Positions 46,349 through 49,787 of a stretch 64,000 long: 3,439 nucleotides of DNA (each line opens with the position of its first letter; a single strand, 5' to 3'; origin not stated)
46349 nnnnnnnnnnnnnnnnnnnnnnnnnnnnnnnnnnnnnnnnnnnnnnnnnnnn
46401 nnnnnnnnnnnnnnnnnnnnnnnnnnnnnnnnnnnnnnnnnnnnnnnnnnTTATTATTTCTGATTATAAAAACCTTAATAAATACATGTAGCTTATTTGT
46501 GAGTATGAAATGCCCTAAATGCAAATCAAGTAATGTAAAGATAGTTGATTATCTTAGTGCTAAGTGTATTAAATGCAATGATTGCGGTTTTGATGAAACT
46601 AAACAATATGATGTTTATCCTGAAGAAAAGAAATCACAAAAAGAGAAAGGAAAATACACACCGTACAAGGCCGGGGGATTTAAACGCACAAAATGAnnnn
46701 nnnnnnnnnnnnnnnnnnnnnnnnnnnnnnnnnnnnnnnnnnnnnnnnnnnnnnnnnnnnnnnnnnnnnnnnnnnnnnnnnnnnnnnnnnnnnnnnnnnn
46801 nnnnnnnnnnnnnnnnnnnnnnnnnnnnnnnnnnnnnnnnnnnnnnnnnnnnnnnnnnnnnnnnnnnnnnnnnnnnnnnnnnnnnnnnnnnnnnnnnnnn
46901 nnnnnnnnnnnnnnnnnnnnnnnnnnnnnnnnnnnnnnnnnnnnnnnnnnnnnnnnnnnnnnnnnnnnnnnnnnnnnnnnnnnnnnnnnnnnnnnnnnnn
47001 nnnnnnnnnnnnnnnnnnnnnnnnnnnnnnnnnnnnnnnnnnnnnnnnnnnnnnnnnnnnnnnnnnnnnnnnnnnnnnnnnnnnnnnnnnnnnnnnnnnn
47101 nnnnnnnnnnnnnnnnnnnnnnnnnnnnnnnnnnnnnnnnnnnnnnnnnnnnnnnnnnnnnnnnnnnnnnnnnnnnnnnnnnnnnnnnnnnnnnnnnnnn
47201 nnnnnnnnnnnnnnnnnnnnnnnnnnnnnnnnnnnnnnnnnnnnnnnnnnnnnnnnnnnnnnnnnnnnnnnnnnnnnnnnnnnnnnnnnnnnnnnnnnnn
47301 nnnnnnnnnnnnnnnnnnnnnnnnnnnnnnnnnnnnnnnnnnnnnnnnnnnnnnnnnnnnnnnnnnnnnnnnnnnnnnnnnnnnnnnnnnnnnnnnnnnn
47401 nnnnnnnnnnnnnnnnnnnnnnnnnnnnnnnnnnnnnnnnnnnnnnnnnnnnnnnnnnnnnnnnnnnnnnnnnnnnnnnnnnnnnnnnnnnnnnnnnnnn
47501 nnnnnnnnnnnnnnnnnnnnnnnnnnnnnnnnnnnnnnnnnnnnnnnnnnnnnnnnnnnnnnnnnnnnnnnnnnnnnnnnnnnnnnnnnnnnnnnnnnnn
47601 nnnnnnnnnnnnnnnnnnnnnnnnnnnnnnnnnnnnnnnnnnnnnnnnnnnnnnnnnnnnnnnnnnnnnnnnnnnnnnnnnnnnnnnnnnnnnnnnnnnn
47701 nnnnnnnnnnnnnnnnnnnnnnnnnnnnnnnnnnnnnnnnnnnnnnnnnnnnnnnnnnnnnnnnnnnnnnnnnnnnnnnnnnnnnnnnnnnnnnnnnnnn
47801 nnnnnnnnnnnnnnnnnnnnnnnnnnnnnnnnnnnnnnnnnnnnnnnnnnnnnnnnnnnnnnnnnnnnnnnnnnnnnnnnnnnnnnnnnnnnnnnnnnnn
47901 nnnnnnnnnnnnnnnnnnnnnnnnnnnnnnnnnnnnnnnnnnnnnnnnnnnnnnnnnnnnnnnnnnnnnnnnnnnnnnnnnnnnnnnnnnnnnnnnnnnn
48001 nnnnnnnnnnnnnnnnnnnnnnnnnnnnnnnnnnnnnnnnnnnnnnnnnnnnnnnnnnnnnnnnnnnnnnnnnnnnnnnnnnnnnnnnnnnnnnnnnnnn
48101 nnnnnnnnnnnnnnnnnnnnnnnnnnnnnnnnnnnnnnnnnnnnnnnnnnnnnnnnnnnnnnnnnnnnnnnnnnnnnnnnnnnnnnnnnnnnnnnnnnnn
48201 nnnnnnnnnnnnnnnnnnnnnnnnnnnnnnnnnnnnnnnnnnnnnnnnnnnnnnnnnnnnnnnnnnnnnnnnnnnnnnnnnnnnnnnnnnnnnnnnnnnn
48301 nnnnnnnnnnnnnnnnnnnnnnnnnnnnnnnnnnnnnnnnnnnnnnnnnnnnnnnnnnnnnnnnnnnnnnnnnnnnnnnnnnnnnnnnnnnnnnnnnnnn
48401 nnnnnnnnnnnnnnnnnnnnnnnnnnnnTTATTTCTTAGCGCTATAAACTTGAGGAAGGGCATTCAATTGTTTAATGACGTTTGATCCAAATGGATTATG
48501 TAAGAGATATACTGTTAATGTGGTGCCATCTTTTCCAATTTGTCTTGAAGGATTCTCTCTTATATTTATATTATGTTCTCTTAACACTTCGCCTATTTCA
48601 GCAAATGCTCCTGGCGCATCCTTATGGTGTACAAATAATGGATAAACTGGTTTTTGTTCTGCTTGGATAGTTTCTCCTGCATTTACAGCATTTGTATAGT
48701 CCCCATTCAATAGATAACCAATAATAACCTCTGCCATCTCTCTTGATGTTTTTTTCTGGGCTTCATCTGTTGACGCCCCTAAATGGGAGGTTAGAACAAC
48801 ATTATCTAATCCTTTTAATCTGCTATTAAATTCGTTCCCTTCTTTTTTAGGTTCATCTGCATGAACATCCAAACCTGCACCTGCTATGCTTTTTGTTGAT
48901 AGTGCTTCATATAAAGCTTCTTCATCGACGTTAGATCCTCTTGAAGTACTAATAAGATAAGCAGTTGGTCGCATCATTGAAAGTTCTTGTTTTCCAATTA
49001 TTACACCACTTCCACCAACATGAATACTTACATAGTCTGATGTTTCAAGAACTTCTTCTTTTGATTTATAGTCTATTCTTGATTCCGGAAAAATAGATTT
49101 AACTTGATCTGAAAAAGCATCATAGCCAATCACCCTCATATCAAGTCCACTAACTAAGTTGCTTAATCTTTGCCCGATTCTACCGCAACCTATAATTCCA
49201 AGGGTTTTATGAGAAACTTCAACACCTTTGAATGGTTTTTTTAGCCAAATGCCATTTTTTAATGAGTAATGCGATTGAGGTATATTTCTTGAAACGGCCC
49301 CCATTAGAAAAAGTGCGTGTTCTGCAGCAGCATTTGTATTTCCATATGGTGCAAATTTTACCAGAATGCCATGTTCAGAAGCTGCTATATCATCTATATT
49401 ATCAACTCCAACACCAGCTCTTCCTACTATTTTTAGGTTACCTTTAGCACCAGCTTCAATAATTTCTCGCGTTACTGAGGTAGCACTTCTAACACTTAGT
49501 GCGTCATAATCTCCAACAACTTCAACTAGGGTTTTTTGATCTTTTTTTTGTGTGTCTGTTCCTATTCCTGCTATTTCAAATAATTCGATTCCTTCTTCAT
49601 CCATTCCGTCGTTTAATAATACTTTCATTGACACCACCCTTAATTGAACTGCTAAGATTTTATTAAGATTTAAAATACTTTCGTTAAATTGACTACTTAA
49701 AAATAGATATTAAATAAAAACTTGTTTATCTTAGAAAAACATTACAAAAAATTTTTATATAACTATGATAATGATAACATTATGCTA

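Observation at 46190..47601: Ferredoxin-Zn-ribbon-IspH operon in an otherwise archaeal genome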

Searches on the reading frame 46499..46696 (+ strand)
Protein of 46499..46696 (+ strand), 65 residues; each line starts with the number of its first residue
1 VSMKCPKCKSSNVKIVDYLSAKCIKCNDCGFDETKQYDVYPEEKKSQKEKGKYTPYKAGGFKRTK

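Call 6: search_protein_families(library=pfam, proteins=[window:46499-46696:+], max_evalue=0.01)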
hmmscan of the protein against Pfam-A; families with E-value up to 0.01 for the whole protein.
window:46499-46696:+ (65 aa): 2 families
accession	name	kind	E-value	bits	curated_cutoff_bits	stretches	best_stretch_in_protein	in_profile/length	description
PF14354.12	Lar_restr_allev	-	0.00024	21.7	28.6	1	4-46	5-46/58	Restriction alleviation protein Lar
PF22811.2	Zn_ribbon_NrdR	-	0.0016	18.8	27.2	0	3-17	1-15/42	Transcriptional repressor NrdR-like, N-terminal domain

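Call 7: search_protein_families(library=ncbifam, proteins=[window:46499-46696:+], max_evalue=0.01)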
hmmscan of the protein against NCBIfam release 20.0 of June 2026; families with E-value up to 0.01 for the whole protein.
window:46499-46696:+ (65 aa): 0 families

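Call 39: find_related_loci(query=A1, collection=metagenome_contigs, flank=6000)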
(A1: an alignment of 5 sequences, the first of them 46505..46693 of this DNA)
Query A1 (63 aa) in metagenome_contigs; peptide patterns used: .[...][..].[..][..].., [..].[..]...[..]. (x = any residue, [..] = any of these).
600 stretches matched a pattern (row limit reached: there are more); 27 encode a relative of the query (tblastn E <= 1e-3); 27 distinct loci.
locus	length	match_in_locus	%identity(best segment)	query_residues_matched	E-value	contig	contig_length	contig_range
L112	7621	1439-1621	79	3-63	9e-30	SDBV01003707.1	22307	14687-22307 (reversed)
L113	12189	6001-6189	70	1-63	3e-28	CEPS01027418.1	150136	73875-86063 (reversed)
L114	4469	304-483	73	3-62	1e-27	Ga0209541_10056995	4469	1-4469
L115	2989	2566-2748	79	2-63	1e-27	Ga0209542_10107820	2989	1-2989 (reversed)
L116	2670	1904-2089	66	2-63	8e-27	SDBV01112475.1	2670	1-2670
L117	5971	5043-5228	63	2-63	2e-25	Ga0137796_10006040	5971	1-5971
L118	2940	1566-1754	60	1-63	2e-24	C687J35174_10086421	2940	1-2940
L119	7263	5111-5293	66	2-62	4e-24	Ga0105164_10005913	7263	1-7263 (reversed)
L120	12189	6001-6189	60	1-63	1e-23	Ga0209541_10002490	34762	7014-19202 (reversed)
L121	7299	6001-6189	60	1-63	1e-23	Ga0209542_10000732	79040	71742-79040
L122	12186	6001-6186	63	2-63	1e-23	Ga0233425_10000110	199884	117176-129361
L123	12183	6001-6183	56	3-63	6e-23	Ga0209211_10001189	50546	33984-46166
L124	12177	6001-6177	59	3-61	8e-23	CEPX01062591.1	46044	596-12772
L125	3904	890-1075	61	2-63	3e-22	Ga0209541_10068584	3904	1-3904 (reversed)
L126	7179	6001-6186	56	2-63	7e-22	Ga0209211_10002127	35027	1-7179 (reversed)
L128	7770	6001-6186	58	1-62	8e-22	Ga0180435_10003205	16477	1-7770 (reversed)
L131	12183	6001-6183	57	2-62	8e-20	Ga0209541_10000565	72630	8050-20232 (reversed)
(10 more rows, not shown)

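Call 43: search_protein_families(library=pfam, proteins=[L120:6208-7038:+, L120:4674-5573:+, L120:3728-4672:+, L131:3746-4696:+, L123:6189-6959:+, L119:6191-7045:+, L128:6207-6650:+, L128:4199-5998:+, L131:7039-7527:-], max_evalue=0.001)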
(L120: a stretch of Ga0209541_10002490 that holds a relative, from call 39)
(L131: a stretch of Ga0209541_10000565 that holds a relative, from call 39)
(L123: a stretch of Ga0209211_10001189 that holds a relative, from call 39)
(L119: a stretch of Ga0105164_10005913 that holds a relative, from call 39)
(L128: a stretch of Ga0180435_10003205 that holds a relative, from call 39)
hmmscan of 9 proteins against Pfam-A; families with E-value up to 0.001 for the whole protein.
L120:6208-7038:+ (276 aa): 1 family
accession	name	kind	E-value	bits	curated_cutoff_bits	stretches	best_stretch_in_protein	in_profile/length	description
PF03116.20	NQR2_RnfD_RnfE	-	1.4e-19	71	27.7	2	27-142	20-137/296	NQR2, RnfD, RnfE family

L120:4674-5573:+ (299 aa): 1 family
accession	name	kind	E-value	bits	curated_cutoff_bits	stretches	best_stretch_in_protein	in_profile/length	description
PF00892.27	EamA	-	2.8e-13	50.7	28.2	1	4-131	3-129/135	EamA-like transporter family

L120:3728-4672:+ (314 aa): 3 families
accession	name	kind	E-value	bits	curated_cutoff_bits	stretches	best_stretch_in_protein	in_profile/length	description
PF01171.26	ATP_bind_3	-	1.9e-12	47.7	27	1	55-221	3-156/182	PP-loop family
PF16503.10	zn-ribbon_14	-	3.2e-05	23.8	34.9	1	283-309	1-27/32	Zinc-ribbon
PF03054.22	tRNA_Me_trans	-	0.00023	21.3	20.6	1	54-169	3-129/202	tRNA methyl transferase HUP domain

L131:3746-4696:+ (316 aa): 1 family
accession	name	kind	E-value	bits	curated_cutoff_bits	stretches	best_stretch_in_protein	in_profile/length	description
PF03773.19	ArsP_1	-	9.2e-40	137.1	32.3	1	20-313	15-293/294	Predicted permease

L123:6189-6959:+ (256 aa): 1 family
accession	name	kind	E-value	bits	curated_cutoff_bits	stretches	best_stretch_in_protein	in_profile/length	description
PF03116.20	NQR2_RnfD_RnfE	-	7.2e-14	52.3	27.7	2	19-134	21-137/296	NQR2, RnfD, RnfE family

L119:6191-7045:+ (284 aa): 1 family
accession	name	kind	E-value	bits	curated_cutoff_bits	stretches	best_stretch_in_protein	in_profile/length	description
PF03116.20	NQR2_RnfD_RnfE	-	1.9e-15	57.4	27.7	2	14-131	13-133/296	NQR2, RnfD, RnfE family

L128:6207-6650:+ (147 aa): 2 families
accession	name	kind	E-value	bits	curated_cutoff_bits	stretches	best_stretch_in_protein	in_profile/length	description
PF02943.20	FeThRed_B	-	4.5e-19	68.9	22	1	55-144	4-92/106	Ferredoxin thioredoxin reductase catalytic beta chain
PF21349.2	RUBY_RBDX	-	2.1e-06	27.5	26.5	1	7-34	1-28/30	Rubrerythrin, rubredoxin-like domain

L128:4199-5998:+ (599 aa): 6 families
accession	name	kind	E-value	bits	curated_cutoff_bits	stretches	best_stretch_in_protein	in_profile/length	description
PF02779.29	Transket_pyr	-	1.6e-43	148.8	27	1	298-460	2-172/174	Transketolase, pyrimidine binding domain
PF00456.26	Transketolase_N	-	2.6e-39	135.6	22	1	15-267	5-277/334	Transketolase, thiamine diphosphate binding domain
PF02780.25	Transketolase_C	-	2.1e-21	76.5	25.9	1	476-592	2-124/124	Transketolase, C-terminal domain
PF00676.26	E1_dh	-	2.9e-11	43.3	22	1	110-222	100-209/300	Dehydrogenase E1 component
PF13292.11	DXP_synthase_N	-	8.7e-10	38.8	21.2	1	8-176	14-173/274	1-deoxy-D-xylulose-5-phosphate synthase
PF02775.26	TPP_enzyme_C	-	6.4e-05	23.2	21.9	1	109-229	26-149/151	Thiamine pyrophosphate enzyme, C-terminal TPP binding domain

L131:7039-7527:- (162 aa): 1 family
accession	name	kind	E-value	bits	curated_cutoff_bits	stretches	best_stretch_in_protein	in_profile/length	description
PF00186.24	DHFR_1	-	3e-63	212.7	25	1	3-160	2-159/159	Dihydrofolate reductase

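Call 47: find_homologous_proteins(query=A1, max_evalue=0.001)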
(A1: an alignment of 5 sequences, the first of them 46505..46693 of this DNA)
Query A1 (5 sequences) (63 aa, profile of the alignment): 473 proteins with E <= 0.001 among 739 candidates; the best 120 are listed.
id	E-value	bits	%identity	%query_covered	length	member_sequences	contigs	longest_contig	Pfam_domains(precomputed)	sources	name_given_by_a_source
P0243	2.1e-36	142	77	97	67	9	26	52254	-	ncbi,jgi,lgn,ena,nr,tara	ncbi:MAG: hypothetical protein QF655_01970 [Candidatus Woesearchaeota archaeon]|jgi:hypothetical pro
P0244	2.3e-36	142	75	97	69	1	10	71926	-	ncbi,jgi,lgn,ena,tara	tara:strand:- start:5792 stop:6001 length:210 start_codon:yes stop_codon:yes gene_type:complete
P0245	3.4e-36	141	74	97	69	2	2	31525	-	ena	-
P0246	4.5e-36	141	85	97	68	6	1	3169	-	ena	-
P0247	2.4e-35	138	71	98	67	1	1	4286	-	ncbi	-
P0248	5.6e-35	137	70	97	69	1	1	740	-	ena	-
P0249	5.7e-35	137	70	89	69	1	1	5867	-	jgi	-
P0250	5.9e-35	137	79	97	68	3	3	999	-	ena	-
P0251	1.0e-34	136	74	98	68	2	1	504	-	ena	-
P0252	1.5e-34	136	70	97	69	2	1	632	-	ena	-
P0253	1.9e-34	135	74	97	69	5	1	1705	-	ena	-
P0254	2.8e-34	135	70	97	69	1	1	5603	-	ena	-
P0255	2.8e-34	135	75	97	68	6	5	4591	-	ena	-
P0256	3.6e-34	135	67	97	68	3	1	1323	-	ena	-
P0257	4.1e-34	134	79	97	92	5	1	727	-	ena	-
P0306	6.0e-31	124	69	97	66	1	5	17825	-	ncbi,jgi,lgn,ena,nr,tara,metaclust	ncbi:hypothetical protein CMO93_05940 [Candidatus Woesearchaeota archaeon]|jgi:transcription initiat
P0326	3.7e-30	122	71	98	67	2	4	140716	-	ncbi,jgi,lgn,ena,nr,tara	ncbi:hypothetical protein CL615_03980 [archaeon]|jgi:Zn ribbon nucleic-acid-binding protein|nr:hypot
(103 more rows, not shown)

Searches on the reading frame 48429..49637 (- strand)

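Call 6: search_protein_families(library=pfam, proteins=[window:48429-49637:-], max_evalue=0.01)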
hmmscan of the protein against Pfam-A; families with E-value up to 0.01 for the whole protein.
window:48429-49637:- (402 aa): 4 families
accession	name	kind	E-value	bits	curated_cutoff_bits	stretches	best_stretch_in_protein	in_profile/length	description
PF02826.25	2-Hacid_dh_C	-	9.6e-45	152.6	25.1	1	110-287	2-178/178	D-isomer specific 2-hydroxyacid dehydrogenase, NAD binding domain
PF00389.36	2-Hacid_dh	-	5.5e-27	94.5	24.6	1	8-319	3-134/134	D-isomer specific 2-hydroxyacid dehydrogenase, catalytic domain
PF01842.31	ACT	-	6.6e-06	26.2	27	1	334-391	3-61/66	ACT domain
PF03446.21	NAD_binding_2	-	0.0019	18.6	21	1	146-251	2-112/161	NAD binding domain of 6-phosphogluconate dehydrogenase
